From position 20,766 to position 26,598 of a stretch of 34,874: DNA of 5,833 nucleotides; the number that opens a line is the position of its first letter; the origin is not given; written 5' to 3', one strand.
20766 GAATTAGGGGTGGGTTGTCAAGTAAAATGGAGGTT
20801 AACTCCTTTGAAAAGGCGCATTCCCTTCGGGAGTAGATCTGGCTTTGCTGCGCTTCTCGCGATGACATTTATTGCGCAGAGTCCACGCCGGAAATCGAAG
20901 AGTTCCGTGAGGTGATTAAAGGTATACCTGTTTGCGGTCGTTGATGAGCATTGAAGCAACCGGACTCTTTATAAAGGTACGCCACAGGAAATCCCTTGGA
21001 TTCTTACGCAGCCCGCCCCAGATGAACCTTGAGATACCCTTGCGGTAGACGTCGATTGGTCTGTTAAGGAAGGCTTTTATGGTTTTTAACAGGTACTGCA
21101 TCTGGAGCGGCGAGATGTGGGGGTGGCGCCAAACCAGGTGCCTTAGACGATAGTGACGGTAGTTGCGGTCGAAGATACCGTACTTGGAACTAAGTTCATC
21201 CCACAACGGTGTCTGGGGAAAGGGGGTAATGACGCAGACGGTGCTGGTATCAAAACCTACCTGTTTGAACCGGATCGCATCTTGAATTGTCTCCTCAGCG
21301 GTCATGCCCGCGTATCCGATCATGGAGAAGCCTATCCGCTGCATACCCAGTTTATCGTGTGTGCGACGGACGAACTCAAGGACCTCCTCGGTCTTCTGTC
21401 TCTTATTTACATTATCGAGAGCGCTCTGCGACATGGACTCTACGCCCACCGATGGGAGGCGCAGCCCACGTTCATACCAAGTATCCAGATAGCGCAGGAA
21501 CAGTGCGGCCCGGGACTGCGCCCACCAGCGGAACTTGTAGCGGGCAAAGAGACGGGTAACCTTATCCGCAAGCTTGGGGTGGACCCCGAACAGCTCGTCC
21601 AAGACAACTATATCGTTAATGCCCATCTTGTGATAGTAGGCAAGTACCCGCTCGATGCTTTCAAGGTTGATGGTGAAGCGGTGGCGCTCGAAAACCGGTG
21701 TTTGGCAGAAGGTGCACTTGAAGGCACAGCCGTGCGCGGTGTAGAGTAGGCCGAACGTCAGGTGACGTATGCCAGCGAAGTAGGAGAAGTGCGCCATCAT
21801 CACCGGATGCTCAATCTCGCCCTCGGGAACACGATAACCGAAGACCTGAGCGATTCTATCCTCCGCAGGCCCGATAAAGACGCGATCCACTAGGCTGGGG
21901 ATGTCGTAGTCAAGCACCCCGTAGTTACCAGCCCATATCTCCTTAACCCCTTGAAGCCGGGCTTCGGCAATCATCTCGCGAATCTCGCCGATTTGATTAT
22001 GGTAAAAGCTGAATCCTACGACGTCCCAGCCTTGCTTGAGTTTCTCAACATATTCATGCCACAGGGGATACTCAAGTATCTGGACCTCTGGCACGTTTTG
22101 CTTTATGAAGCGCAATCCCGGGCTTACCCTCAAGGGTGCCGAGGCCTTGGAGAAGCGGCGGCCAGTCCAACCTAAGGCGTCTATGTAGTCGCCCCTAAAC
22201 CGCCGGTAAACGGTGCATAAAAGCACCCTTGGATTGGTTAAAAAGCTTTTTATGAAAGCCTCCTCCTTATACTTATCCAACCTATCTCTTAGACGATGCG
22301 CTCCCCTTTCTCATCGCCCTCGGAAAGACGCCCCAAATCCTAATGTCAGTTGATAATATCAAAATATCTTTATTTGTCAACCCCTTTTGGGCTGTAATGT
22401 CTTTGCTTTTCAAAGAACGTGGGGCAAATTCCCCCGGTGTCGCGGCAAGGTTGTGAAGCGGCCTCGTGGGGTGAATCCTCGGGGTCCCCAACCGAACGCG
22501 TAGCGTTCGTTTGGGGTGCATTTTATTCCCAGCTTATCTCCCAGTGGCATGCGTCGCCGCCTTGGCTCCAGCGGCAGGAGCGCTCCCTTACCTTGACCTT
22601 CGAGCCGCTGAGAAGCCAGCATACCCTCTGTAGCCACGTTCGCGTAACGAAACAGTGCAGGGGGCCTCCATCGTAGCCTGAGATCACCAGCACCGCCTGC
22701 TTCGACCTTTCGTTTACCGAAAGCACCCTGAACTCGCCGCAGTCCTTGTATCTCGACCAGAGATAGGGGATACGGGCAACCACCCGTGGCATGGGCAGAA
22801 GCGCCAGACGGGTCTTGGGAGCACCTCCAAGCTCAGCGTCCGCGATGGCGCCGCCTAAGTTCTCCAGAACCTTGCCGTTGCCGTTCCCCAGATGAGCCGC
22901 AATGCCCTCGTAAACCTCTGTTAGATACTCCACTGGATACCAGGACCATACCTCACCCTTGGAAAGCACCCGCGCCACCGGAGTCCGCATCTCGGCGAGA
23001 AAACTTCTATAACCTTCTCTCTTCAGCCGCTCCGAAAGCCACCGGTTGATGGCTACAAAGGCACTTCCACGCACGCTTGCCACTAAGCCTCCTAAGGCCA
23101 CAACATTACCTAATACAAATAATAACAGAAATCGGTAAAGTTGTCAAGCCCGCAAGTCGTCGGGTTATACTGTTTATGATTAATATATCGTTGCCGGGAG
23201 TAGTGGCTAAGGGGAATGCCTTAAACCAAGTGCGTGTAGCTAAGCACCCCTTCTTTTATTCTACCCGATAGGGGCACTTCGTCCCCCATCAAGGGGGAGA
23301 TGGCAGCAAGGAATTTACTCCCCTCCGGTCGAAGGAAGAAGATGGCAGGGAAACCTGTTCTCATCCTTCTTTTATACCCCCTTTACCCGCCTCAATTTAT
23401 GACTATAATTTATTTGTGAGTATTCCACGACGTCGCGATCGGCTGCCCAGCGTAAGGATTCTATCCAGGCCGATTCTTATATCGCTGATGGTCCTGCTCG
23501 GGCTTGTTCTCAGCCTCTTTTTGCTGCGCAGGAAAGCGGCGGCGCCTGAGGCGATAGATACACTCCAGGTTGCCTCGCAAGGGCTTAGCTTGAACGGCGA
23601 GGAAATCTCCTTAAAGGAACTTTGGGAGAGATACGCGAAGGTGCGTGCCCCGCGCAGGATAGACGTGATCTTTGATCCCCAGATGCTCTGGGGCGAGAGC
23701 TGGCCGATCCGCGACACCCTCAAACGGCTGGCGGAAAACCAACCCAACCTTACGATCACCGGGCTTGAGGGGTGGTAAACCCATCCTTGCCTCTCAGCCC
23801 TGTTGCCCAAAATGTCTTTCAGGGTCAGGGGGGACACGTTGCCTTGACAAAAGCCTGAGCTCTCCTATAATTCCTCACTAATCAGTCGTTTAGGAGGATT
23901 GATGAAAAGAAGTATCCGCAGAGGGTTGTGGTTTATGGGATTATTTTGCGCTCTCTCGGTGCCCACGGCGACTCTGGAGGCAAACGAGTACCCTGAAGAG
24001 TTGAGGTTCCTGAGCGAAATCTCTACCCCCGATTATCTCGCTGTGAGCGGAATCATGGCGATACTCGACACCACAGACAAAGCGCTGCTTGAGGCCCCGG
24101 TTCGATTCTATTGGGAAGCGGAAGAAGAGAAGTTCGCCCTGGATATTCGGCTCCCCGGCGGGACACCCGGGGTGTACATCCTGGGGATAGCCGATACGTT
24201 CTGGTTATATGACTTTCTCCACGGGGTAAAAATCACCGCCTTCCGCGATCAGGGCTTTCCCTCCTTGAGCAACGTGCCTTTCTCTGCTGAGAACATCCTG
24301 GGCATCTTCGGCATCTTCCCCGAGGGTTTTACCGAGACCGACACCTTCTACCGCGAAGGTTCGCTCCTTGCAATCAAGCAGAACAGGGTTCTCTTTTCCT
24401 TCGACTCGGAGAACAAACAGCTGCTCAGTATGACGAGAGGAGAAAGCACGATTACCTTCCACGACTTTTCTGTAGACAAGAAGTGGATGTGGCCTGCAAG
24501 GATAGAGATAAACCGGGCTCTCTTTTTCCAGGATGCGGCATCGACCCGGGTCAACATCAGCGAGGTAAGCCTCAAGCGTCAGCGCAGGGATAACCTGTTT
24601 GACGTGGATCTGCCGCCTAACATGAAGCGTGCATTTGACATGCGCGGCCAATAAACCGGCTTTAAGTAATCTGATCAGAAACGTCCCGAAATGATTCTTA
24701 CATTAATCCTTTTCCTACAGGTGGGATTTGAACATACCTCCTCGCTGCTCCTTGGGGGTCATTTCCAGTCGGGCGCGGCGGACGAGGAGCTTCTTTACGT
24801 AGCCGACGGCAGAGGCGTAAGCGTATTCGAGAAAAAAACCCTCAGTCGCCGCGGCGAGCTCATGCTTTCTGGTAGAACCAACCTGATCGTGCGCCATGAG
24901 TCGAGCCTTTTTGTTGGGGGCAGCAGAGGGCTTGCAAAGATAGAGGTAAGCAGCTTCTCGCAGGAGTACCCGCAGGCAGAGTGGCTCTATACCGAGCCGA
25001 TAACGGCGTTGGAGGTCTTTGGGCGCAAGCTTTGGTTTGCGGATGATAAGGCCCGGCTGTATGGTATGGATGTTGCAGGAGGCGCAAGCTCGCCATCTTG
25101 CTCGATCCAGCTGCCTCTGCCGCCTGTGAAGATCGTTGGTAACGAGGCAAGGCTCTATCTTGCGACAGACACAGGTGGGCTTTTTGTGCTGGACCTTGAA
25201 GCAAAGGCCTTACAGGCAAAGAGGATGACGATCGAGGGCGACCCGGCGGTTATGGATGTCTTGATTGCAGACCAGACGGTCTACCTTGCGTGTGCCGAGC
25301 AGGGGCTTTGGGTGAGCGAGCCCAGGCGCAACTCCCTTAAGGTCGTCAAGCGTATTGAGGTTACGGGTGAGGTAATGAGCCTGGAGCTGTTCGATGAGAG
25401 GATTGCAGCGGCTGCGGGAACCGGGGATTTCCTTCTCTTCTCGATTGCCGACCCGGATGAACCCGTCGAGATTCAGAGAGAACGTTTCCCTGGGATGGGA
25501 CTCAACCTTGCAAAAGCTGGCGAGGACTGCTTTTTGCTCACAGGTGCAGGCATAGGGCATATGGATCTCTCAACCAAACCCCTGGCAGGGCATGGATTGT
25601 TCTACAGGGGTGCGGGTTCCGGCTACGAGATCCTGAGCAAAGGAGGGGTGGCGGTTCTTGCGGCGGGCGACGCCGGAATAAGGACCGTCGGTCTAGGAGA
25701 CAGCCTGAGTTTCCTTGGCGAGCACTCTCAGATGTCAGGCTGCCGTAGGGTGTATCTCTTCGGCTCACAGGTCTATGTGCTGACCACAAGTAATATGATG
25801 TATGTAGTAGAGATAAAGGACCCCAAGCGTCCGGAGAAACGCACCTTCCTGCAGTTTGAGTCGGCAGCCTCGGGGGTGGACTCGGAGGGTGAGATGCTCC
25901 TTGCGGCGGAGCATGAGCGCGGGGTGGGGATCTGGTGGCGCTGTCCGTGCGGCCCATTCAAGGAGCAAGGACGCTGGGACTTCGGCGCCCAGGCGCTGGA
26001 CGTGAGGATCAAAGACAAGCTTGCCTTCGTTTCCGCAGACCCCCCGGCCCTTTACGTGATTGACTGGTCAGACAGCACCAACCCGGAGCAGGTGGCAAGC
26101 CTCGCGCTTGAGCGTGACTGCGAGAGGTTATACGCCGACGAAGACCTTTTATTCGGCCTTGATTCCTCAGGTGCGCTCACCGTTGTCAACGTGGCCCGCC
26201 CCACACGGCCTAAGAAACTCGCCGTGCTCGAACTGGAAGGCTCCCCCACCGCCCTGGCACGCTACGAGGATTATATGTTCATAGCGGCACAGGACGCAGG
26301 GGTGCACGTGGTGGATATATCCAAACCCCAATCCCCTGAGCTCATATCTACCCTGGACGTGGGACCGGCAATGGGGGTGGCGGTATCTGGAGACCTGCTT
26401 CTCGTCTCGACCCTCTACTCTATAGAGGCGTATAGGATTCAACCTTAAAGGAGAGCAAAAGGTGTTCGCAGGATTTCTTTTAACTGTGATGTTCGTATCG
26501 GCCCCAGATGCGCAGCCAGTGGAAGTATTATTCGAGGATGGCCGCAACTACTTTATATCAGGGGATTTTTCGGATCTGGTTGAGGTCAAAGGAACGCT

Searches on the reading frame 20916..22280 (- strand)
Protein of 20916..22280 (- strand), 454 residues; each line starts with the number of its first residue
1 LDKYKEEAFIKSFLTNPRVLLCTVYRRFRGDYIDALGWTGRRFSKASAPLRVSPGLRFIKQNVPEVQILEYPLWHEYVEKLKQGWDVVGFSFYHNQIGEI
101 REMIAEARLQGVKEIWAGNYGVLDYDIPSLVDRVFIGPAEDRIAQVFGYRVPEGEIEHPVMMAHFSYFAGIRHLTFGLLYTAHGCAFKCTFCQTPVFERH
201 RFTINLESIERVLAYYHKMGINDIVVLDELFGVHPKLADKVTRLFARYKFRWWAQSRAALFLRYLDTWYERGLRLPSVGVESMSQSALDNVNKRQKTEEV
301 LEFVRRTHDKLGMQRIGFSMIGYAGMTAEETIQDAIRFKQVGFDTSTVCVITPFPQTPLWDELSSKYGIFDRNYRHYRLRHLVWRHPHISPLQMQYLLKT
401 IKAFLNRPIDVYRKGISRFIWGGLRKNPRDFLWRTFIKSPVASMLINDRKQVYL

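Call 49: search_protein_families(library=pfam, proteins=[window:20916-22280:-], max_evalue=0.00001)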
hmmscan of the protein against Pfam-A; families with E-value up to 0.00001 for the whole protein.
window:20916-22280:- (454 aa): 1 family
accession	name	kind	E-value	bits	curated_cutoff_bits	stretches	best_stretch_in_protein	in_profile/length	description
PF04055.27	Radical_SAM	-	1.1e-14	55.4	29.5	1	181-330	3-158/166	Radical SAM superfamily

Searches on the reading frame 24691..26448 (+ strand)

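Call 50: search_protein_families(library=pfam, proteins=[window:24691-26448:+], max_evalue=0.00001)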
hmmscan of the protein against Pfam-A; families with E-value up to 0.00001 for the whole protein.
window:24691-26448:+ (585 aa): 1 family
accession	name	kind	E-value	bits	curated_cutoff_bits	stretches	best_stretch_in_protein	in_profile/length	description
PF08309.17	LVIVD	-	1.2e-09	37.8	20.2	1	522-555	7-40/42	LVIVD repeat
